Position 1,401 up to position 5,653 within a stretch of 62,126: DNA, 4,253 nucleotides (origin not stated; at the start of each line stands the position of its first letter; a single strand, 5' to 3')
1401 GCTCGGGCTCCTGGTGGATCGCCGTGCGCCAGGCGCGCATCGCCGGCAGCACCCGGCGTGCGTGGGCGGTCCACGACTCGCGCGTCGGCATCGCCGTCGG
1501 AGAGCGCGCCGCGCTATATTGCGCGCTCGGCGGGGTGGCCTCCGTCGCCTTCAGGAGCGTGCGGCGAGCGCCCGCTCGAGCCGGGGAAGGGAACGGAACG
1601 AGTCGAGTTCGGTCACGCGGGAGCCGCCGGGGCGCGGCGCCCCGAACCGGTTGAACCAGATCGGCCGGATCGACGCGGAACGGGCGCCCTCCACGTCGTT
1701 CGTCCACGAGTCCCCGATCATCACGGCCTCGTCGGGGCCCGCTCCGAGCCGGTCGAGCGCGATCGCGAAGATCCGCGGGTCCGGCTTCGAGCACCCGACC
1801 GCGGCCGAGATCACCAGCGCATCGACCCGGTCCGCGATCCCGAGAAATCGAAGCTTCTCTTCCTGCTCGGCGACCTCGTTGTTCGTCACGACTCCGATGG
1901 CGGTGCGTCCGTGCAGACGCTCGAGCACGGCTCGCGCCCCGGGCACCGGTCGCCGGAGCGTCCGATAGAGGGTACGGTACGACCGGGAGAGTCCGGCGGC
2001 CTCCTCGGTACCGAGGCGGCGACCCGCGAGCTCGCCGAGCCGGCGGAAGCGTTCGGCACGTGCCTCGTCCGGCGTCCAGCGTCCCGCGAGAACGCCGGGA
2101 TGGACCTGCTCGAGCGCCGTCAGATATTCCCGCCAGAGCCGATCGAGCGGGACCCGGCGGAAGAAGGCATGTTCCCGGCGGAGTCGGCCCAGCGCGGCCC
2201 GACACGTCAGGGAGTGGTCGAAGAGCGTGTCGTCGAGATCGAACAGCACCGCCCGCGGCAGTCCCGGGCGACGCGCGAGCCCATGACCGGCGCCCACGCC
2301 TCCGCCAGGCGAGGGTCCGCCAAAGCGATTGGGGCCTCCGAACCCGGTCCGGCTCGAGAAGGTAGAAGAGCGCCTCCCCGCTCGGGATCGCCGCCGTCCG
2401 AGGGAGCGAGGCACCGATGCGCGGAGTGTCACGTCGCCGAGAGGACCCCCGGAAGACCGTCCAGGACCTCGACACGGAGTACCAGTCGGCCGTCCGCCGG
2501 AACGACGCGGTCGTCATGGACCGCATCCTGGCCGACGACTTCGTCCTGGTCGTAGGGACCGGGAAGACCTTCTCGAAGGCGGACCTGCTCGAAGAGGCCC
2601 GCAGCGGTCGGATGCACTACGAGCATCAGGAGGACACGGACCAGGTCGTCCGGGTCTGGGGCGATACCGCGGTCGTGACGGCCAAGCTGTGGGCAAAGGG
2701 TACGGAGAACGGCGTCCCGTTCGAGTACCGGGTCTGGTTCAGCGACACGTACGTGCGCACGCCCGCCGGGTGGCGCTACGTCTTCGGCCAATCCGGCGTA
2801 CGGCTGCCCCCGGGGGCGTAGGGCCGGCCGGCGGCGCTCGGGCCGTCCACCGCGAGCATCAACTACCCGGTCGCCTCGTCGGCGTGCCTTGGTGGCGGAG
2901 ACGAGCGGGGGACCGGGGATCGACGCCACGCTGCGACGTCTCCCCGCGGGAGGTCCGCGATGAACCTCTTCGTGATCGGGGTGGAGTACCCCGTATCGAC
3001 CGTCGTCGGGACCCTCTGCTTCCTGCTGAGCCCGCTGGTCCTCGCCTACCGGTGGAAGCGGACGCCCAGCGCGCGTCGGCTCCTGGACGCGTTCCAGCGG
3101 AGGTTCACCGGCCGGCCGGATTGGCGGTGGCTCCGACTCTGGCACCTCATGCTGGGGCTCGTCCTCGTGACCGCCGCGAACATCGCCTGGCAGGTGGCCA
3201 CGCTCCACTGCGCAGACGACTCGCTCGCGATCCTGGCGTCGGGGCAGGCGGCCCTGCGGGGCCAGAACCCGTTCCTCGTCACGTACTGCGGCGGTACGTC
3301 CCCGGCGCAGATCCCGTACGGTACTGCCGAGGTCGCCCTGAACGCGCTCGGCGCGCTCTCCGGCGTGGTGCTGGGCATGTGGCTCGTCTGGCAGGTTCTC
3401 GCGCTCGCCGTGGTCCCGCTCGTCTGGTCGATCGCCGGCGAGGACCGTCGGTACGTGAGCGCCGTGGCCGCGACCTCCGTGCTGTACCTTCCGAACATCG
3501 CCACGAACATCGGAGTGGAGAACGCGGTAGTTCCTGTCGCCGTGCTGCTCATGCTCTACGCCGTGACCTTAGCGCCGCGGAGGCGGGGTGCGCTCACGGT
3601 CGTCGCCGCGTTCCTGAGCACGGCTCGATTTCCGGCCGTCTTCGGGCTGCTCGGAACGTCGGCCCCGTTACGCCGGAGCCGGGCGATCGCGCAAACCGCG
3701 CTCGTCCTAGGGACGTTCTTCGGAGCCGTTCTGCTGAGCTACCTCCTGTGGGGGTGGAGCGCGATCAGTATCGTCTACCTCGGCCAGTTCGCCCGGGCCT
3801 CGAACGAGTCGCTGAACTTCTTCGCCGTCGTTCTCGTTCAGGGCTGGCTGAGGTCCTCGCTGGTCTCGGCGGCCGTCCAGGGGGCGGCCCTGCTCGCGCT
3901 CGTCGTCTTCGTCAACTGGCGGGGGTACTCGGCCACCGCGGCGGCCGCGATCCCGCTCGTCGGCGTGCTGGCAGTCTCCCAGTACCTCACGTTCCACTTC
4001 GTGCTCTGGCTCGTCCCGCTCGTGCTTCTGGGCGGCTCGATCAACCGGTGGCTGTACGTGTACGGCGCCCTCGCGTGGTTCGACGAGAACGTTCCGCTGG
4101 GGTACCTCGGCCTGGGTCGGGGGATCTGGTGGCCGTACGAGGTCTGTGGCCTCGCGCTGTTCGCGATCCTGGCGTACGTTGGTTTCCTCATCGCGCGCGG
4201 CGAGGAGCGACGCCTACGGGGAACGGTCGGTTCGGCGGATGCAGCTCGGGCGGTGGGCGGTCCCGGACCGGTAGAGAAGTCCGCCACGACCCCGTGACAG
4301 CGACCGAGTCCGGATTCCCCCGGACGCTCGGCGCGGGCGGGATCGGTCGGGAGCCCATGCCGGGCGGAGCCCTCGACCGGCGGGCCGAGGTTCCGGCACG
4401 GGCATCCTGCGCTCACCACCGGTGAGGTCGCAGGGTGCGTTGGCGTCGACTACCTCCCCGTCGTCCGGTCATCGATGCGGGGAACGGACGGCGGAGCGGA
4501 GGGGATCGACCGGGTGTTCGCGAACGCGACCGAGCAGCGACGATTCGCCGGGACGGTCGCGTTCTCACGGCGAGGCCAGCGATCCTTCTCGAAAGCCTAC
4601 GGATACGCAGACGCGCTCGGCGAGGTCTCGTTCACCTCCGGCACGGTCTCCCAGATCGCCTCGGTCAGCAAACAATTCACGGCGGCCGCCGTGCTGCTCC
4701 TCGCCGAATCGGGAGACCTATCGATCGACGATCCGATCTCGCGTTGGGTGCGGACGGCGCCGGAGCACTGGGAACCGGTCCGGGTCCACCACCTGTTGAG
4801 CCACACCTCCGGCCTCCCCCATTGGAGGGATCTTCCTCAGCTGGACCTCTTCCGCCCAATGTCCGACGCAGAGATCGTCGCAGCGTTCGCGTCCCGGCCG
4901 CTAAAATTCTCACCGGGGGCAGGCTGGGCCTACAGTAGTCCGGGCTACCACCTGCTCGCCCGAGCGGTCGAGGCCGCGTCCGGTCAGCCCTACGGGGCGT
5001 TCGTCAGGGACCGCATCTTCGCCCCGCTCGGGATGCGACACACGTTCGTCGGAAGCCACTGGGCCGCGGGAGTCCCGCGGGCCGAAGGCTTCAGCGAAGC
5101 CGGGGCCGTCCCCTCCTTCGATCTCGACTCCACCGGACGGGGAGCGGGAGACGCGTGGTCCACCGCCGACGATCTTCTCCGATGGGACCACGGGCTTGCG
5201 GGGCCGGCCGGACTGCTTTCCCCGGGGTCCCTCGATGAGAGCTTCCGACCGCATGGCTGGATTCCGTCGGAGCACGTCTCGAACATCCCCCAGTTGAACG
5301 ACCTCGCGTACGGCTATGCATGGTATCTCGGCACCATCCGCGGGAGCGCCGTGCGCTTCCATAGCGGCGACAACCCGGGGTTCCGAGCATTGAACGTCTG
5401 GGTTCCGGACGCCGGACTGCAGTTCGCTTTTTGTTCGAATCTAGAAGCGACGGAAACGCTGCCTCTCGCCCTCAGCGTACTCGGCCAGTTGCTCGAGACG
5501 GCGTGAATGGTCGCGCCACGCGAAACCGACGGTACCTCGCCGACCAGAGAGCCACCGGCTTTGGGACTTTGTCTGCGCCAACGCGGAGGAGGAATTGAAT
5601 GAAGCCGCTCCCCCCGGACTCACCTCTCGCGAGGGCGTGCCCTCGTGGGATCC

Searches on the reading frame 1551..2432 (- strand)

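Call 79: search_protein_families(library=pfam, proteins=[window:1551-2432:-], max_evalue=0.001)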
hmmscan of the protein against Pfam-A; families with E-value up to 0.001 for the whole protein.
window:1551-2432:- (293 aa): 4 families
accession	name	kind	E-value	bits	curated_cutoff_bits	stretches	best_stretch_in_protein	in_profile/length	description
PF00702.32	Hydrolase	-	3.5e-26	93.2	26.4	1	60-253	2-190/191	haloacid dehalogenase-like hydrolase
PF13419.12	HAD_2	-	4.9e-21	76.1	23.8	1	62-259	1-177/178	Haloacid dehalogenase-like hydrolase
PF13242.12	Hydrolase_like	-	5.1e-10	39.6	22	1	214-258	2-46/75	HAD-hyrolase-like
PF12710.13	HAD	-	8.1e-06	26.8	27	1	62-249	1-187/189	haloacid dehalogenase-like hydrolase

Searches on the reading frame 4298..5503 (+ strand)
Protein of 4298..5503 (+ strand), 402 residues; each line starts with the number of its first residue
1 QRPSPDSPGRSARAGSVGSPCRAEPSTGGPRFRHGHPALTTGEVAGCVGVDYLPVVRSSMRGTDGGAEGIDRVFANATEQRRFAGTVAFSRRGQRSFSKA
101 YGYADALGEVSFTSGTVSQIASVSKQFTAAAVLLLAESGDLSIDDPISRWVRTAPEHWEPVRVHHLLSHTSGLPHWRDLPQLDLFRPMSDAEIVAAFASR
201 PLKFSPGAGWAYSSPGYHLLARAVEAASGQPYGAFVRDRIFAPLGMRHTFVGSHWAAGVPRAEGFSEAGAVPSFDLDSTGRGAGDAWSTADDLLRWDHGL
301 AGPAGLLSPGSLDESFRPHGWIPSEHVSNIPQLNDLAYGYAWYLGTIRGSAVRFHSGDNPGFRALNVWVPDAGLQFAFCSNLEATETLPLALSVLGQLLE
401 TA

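Call 85: search_protein_families(library=pfam, proteins=[window:4298-5503:+], max_evalue=0.01)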
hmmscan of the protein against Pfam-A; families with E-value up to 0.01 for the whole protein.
window:4298-5503:+ (402 aa): 1 family
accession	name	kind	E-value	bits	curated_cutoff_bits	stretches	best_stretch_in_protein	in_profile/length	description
PF00144.29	Beta-lactamase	-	5.8e-65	220.1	27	1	70-385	1-313/329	Beta-lactamase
